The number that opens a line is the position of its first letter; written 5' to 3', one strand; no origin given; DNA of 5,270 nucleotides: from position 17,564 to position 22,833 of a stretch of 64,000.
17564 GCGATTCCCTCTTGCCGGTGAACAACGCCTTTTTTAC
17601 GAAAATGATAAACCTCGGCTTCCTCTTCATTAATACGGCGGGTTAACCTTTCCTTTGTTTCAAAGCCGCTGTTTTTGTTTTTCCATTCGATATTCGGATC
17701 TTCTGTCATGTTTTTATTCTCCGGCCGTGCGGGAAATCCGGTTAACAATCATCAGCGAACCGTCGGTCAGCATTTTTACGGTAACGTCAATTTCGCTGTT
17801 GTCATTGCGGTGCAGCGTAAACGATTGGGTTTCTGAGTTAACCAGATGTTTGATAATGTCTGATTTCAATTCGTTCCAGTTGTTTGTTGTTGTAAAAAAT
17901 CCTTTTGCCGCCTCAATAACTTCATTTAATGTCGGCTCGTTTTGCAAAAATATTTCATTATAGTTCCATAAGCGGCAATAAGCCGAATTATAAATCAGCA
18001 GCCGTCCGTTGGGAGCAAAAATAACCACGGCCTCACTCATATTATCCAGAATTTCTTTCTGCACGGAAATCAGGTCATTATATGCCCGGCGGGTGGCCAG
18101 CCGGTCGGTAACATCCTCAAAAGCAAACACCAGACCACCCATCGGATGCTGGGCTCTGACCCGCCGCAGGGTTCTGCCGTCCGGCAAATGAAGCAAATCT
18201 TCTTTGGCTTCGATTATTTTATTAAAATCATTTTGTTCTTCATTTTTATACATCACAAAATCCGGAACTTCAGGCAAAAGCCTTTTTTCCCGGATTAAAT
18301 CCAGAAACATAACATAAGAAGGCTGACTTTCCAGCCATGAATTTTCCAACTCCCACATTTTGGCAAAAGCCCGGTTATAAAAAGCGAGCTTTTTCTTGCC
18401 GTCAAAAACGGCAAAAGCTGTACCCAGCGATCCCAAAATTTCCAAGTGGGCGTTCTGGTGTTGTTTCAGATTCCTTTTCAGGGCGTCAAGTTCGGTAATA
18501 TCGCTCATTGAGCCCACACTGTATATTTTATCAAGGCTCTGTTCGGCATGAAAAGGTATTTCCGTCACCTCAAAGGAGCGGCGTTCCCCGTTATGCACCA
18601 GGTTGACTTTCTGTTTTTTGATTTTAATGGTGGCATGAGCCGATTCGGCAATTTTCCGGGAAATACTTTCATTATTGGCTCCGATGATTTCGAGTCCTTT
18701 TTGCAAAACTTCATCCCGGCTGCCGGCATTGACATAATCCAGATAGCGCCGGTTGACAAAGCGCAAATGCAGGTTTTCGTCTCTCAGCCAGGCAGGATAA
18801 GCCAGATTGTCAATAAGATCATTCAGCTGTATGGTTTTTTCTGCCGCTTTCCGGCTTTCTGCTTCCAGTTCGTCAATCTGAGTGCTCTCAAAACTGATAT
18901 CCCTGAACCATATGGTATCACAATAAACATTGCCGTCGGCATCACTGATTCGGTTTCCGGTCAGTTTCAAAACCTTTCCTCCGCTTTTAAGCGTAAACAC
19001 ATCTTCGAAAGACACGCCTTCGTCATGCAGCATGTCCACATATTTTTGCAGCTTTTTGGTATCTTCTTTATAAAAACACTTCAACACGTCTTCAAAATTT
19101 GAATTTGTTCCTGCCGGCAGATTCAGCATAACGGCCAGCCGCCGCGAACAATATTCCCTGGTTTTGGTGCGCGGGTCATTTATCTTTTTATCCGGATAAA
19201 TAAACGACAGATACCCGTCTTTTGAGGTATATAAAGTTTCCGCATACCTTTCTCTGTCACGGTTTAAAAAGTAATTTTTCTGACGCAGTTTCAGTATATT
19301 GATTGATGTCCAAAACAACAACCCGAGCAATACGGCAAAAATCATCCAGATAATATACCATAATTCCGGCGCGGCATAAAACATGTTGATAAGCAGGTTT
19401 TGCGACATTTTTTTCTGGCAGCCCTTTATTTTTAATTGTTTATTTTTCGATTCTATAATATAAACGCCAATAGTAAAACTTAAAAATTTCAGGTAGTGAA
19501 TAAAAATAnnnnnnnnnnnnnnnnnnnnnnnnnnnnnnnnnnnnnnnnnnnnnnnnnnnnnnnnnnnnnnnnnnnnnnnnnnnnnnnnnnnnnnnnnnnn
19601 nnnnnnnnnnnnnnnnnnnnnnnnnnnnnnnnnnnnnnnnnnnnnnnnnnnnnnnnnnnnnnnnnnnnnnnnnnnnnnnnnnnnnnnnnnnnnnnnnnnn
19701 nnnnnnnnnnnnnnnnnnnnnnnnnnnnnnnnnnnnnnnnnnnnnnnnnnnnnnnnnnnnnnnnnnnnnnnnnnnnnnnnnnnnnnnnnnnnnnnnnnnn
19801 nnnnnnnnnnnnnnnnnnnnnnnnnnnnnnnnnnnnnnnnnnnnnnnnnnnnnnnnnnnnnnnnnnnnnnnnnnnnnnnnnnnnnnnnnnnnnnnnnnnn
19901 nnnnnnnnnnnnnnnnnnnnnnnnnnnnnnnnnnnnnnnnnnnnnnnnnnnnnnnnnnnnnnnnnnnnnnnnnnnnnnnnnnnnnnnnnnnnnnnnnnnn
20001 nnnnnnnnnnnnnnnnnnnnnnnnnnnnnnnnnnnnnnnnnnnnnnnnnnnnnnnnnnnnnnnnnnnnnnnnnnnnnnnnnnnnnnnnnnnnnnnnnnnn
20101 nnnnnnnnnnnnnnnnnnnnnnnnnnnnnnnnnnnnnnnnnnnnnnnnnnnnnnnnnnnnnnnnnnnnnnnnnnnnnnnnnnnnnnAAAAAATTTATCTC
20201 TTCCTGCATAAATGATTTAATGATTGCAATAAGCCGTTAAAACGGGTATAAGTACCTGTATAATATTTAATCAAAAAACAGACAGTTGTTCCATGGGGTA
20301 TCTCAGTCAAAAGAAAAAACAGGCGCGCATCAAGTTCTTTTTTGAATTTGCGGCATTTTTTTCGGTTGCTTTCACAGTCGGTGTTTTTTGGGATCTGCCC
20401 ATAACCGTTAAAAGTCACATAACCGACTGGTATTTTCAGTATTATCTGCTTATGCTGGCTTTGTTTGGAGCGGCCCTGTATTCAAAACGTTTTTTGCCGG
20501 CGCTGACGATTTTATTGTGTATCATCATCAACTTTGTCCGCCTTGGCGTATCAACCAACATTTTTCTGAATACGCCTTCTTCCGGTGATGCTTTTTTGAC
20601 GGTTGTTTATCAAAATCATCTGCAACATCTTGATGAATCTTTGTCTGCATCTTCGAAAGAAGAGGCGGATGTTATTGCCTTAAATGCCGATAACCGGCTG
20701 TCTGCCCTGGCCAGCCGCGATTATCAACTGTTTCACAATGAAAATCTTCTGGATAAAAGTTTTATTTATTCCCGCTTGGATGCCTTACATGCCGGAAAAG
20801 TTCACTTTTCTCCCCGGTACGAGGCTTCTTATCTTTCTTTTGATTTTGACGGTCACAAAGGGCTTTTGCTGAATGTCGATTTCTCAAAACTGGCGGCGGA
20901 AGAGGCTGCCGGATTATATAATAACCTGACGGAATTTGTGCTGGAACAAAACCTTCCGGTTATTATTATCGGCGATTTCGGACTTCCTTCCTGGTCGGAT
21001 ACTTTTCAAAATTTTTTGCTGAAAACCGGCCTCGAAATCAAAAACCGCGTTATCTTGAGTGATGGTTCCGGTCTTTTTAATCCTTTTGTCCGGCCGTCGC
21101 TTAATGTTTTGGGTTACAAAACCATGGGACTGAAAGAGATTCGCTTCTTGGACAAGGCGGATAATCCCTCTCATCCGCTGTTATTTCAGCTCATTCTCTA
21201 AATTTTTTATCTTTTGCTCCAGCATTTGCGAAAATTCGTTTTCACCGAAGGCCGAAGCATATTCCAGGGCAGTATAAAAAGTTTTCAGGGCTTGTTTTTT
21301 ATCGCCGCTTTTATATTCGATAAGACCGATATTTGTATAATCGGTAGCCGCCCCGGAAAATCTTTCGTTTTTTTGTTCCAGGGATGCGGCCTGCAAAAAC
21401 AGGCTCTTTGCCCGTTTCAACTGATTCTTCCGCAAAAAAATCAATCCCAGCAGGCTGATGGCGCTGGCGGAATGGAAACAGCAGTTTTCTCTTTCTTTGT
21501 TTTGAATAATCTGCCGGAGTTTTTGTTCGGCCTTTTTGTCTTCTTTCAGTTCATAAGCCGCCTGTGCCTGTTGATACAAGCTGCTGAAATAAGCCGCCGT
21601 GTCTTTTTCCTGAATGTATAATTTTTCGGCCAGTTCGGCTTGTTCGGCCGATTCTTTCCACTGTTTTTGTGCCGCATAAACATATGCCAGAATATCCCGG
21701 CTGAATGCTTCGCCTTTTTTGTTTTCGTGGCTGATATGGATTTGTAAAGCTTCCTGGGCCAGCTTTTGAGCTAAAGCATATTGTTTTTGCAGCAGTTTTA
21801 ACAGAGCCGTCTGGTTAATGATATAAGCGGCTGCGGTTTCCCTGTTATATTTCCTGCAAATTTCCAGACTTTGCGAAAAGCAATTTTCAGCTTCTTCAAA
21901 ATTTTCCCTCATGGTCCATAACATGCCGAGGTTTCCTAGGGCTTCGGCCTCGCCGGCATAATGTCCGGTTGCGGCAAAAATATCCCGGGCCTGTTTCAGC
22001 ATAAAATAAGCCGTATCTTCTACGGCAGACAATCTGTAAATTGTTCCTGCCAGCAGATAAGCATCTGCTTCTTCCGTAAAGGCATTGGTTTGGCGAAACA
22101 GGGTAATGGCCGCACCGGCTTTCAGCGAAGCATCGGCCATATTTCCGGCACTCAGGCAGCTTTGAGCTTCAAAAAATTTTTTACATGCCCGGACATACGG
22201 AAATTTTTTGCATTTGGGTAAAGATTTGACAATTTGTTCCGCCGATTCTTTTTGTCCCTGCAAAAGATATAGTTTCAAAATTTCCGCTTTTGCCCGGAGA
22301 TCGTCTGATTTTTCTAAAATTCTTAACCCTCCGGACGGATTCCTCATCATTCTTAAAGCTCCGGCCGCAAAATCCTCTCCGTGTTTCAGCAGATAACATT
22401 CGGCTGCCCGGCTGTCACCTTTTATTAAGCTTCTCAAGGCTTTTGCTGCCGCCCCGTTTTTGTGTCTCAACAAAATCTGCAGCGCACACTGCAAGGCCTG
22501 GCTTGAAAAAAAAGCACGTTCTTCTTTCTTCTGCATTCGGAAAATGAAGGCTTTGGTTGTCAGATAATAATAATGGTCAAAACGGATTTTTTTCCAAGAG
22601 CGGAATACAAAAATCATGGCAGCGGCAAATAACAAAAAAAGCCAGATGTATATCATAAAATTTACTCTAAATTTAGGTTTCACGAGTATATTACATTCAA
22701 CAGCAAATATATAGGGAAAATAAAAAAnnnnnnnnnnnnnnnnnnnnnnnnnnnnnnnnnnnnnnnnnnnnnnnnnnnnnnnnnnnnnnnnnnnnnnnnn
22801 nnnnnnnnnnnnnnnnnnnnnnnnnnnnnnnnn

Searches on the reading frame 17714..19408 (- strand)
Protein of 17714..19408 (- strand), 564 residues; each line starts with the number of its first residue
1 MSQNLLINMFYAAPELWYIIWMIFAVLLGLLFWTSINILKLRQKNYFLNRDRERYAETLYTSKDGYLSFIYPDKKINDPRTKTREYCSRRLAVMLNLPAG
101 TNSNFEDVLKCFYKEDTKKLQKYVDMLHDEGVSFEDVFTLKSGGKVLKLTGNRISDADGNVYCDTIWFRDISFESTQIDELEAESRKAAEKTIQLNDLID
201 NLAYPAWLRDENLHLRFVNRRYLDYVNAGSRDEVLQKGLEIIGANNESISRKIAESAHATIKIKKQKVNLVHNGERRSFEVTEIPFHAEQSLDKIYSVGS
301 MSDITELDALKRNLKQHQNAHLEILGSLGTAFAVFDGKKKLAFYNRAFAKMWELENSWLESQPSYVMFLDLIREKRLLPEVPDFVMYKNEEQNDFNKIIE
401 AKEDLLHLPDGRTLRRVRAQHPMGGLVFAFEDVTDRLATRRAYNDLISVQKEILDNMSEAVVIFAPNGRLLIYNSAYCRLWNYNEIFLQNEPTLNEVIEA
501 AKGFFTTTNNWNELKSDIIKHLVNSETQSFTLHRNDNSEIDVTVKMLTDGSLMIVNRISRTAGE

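Call 109: search_protein_families(library=pfam, proteins=[window:17714-19408:-], max_evalue=0.00001)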
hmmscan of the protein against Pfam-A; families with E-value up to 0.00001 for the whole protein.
window:17714-19408:- (564 aa): 3 families
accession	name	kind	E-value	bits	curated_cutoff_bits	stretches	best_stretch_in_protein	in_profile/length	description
PF12860.13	PAS_7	-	8.4e-21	74.7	27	2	328-439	4-113/115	PAS fold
PF13188.13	PAS_8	-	9.6e-09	35.3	21.8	0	452-491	5-41/65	PAS domain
PF00989.32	PAS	-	1.1e-06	29.1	22.6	0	452-500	5-53/113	PAS fold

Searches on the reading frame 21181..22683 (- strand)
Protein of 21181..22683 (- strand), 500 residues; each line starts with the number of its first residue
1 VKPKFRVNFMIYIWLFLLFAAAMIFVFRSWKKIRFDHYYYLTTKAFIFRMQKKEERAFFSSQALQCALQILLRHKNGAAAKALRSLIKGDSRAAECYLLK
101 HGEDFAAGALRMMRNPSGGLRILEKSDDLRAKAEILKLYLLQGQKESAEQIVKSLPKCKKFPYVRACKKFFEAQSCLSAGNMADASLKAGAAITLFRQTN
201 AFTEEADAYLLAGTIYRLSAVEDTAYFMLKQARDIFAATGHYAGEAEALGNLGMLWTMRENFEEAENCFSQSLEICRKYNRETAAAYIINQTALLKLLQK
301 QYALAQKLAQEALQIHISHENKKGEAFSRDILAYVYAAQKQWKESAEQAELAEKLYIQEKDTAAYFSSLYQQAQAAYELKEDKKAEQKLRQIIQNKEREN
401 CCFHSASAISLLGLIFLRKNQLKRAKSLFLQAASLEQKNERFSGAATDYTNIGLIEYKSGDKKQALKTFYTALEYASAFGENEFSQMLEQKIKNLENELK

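Call 109: search_protein_families(library=pfam, proteins=[window:21181-22683:-], max_evalue=0.00001)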
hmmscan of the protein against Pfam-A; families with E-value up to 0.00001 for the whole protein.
window:21181-22683:- (500 aa): 5 families
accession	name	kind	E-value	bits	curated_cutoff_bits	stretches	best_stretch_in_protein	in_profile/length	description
PF13424.12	TPR_12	-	2.8e-15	56.7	30.1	2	246-315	3-74/77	Tetratricopeptide repeat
PF07719.23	TPR_2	-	5e-11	42.3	27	0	246-278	1-33/34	Tetratricopeptide repeat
PF13374.12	TPR_10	-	2.3e-08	34.2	27.5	0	246-278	2-34/42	Tetratricopeptide repeat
PF00515.34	TPR_1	-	2.5e-08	33.9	27.8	0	246-279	1-34/34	Tetratricopeptide repeat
PF17874.7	TPR_MalT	-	5.2e-08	33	45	0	172-399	7-235/336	MalT-like TPR region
